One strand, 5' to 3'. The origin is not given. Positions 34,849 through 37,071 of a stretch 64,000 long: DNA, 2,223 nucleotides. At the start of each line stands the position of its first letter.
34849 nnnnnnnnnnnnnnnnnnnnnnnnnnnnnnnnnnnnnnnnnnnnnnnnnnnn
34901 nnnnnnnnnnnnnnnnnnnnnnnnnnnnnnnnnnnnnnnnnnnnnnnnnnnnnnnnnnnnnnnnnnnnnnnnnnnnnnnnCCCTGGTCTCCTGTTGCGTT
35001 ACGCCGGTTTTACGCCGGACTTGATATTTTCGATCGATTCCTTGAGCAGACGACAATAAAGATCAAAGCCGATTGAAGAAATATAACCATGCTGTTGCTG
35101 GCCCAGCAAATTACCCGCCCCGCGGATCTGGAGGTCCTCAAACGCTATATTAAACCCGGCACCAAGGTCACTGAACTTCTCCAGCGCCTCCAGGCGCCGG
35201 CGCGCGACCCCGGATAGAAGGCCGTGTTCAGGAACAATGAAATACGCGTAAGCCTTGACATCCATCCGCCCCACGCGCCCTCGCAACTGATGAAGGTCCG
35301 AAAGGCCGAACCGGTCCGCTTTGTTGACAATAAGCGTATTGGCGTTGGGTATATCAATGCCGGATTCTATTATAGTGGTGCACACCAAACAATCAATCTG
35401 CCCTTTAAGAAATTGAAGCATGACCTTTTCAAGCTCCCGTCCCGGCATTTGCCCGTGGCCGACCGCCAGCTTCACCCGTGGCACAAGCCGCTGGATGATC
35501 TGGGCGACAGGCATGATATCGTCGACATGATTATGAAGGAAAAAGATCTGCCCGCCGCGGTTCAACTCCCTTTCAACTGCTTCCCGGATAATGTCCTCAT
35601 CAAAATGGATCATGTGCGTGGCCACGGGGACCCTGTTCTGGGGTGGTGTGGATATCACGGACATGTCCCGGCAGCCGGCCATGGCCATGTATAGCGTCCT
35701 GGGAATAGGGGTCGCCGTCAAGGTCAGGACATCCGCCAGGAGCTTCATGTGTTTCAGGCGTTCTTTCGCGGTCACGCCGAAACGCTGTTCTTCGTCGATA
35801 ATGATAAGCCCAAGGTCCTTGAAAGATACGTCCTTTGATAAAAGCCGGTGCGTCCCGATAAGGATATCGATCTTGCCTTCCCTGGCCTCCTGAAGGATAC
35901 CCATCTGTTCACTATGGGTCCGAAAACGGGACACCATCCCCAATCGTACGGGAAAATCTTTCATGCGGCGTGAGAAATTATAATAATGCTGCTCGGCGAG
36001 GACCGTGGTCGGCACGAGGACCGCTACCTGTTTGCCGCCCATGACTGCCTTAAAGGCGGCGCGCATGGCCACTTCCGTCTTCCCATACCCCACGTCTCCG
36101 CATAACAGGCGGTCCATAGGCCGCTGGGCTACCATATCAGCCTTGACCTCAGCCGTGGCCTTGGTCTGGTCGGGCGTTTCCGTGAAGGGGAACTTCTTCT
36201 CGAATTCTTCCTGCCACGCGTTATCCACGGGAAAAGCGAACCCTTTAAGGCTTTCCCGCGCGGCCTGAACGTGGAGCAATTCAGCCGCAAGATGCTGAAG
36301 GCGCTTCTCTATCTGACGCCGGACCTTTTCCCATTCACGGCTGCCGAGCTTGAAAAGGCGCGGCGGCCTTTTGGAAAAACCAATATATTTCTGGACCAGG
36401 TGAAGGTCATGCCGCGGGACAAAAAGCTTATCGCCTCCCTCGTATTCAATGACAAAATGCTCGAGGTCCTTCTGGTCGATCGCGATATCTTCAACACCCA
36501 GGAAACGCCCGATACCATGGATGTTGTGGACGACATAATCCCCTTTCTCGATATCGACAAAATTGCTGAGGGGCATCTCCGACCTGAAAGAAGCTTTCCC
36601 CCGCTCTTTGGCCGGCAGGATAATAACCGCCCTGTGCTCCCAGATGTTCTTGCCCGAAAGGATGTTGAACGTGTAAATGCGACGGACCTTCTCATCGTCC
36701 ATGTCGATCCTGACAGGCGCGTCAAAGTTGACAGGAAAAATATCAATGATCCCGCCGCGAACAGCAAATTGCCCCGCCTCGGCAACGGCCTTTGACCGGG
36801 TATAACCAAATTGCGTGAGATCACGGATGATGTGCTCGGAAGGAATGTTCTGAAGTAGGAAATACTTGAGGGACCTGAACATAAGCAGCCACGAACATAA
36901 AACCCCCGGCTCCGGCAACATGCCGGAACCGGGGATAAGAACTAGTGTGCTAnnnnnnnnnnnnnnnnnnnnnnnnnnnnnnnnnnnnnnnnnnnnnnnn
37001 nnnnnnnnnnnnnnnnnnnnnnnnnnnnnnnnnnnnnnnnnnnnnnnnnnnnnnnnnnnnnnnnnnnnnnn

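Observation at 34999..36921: Compact Mfd lacking the N-terminal D1a, D3 and the autoinhibitory C-terminal D7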

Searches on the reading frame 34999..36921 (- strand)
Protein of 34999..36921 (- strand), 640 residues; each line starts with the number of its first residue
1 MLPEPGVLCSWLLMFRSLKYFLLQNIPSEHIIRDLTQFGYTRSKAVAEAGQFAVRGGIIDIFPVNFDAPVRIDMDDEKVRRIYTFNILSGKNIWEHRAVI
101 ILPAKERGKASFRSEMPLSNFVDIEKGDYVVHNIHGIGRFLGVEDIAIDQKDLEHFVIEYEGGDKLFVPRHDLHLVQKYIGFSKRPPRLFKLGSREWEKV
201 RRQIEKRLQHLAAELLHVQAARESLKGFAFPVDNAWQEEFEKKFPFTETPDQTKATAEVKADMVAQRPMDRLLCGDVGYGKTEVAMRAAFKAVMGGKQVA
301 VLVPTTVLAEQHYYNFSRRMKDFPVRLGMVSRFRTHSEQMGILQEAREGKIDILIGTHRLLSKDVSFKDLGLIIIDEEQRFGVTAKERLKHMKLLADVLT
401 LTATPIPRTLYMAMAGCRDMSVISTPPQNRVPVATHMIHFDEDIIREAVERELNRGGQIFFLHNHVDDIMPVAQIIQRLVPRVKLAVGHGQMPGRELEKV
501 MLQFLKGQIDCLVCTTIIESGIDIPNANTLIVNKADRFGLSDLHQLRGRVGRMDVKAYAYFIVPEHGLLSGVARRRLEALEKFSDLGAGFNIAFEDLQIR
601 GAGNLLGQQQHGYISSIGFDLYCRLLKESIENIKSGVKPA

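Call 3: search_protein_families(library=pfam, proteins=[window:34999-36921:-], max_evalue=0.01)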
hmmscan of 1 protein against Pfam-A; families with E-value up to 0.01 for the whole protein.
window:34999-36921:- (640 aa): 7 families
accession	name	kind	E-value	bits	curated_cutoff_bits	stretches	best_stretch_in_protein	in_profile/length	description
PF00270.35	DEAD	-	2.5e-23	83.1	26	1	249-410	1-164/167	DEAD/DEAH box helicase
PF00271.37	Helicase_C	-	8.3e-21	74.8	23.5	1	448-553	5-109/110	Helicase conserved C-terminal domain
PF17757.6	UvrB_inter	-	4.6e-20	72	22.9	1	24-106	7-90/91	UvrB interaction domain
PF02559.22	CarD_TRCF_RID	-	2e-16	60.3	23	1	125-180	2-57/57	CarD-like/TRCF RID domain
PF04851.21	ResIII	-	7e-08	33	22.5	1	249-405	5-162/164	Type III restriction enzyme, res subunit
PF19833.4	RecG_dom3_C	-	0.003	18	26.8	1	589-621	4-32/87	ATP-dependent DNA helicase RecG, domain 3, C-terminal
PF22590.2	Cas3-like_C_2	-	0.0068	17.1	27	0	456-553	2-104/106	CRISPR-associated nuclease/helicase Cas3, C-terminal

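Call 4: search_protein_families(library=ncbifam, proteins=[window:34999-36921:-], max_evalue=0.01)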
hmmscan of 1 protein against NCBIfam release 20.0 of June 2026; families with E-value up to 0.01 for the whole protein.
window:34999-36921:- (640 aa): 34 families (the best 25 are shown)
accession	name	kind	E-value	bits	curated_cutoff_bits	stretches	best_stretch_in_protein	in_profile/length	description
TIGR00580.2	mfd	equivalog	2.6e-264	879.9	800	2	107-635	293-821/907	transcription-repair coupling factor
NF007966.0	PRK10689.1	equivalog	1.3e-202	675.5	1329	2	116-639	469-992/1148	transcription-repair coupling factor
NF008168.0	PRK10917.2-2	equivalog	1.3e-120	404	718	1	222-614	338-738/795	ATP-dependent DNA helicase RecG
NF008165.0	PRK10917.1-3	equivalog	1.1e-114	384.5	711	1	218-614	235-635/692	ATP-dependent DNA helicase RecG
TIGR00643.1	recG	equivalog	2e-110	370.4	659.4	1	217-614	205-608/629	ATP-dependent DNA helicase RecG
NF008170.0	PRK10917.2-4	equivalog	2.6e-97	326.6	975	1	219-612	372-769/826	ATP-dependent DNA helicase RecG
NF008163.0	PRK10917.1-1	equivalog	5.6e-96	322.4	796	1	191-615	212-644/692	ATP-dependent DNA helicase RecG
NF008164.0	PRK10917.1-2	equivalog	1.4e-95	321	785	1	217-613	246-645/704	ATP-dependent DNA helicase RecG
NF008166.0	PRK10917.1-4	equivalog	1.5e-86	291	864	1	222-612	260-654/705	ATP-dependent DNA helicase RecG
NF008167.0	PRK10917.2-1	equivalog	5e-82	276.2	995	1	231-617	268-690/744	ATP-dependent DNA helicase RecG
NF008169.0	PRK10917.2-3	equivalog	2.5e-55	188.2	555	1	237-612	219-581/610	ATP-dependent DNA helicase RecG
NF003673.1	PRK05298.1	equivalog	1.2e-17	63.5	743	1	24-106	162-245/653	excinuclease ABC subunit UvrB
TIGR00595.1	priA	equivalog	7.2e-17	61.1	230.35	1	272-380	1-104/509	replication restart helicase PriA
TIGR00631.1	uvrb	equivalog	3.4e-16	58.6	750.1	1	24-106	162-245/658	excinuclease ABC subunit UvrB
NF004066.1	PRK05580.1-3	equivalog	1e-15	57.2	813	1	237-379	242-377/788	primosomal protein N'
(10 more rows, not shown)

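Call 5: search_solved_structures(query=window:34999-36921:-, show_alignments=2)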
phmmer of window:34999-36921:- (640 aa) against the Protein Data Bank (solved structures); distinct sequences matched with E-value up to 0.001: 46.
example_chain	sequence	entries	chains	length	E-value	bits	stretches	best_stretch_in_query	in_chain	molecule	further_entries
6x26_A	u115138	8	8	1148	5.4e-181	606.4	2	111-639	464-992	Transcription-repair-coupling factor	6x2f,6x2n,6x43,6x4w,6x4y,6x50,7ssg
2eyq_A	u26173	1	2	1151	5.4e-181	606.4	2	111-639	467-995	Transcription-repair coupling factor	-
9n07_A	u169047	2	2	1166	5.7e-181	606.3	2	111-639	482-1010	Transcription-repair-coupling factor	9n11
6xeo_A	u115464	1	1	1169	5.7e-181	606.3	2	111-639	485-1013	Transcription-repair-coupling factor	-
6ac6_A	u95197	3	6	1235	1.9e-168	564.9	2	124-635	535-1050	Mycobacterium smegmatis Mfd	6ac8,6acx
6aca_A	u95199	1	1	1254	2e-165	555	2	123-636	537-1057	Mycobacterium tuberculosis Mfd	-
6m6a_M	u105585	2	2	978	1.8e-153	515.5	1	118-638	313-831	Transcription-repair-coupling factor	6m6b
13jq_A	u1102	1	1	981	3e-153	514.7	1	118-638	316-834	Transcription-repair-coupling factor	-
1gm5_A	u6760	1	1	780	4.1e-84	286.4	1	208-624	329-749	RECG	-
9wm0_A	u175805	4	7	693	3.2e-66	227.3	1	184-613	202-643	ATP-dependent DNA helicase RecG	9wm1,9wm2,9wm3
4nl4_H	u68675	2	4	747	3.1e-09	39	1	254-390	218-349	Primosome assembly protein PriA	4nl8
6dgd_A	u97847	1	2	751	3.1e-09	39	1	254-390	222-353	Primosomal protein N'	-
1d2m_A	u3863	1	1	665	4.1e-09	38.6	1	26-105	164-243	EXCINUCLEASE ABC SUBUNIT B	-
1c4o_A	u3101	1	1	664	4.1e-09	38.6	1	26-105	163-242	DNA NUCLEOTIDE EXCISION REPAIR ENZYME UVRB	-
7ujb_A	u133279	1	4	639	8.8e-09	37.5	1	273-378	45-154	DEAD/DEAH box RNA helicase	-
4dfc_A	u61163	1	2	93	7.6e-08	34.4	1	30-103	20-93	Transcription-repair-coupling factor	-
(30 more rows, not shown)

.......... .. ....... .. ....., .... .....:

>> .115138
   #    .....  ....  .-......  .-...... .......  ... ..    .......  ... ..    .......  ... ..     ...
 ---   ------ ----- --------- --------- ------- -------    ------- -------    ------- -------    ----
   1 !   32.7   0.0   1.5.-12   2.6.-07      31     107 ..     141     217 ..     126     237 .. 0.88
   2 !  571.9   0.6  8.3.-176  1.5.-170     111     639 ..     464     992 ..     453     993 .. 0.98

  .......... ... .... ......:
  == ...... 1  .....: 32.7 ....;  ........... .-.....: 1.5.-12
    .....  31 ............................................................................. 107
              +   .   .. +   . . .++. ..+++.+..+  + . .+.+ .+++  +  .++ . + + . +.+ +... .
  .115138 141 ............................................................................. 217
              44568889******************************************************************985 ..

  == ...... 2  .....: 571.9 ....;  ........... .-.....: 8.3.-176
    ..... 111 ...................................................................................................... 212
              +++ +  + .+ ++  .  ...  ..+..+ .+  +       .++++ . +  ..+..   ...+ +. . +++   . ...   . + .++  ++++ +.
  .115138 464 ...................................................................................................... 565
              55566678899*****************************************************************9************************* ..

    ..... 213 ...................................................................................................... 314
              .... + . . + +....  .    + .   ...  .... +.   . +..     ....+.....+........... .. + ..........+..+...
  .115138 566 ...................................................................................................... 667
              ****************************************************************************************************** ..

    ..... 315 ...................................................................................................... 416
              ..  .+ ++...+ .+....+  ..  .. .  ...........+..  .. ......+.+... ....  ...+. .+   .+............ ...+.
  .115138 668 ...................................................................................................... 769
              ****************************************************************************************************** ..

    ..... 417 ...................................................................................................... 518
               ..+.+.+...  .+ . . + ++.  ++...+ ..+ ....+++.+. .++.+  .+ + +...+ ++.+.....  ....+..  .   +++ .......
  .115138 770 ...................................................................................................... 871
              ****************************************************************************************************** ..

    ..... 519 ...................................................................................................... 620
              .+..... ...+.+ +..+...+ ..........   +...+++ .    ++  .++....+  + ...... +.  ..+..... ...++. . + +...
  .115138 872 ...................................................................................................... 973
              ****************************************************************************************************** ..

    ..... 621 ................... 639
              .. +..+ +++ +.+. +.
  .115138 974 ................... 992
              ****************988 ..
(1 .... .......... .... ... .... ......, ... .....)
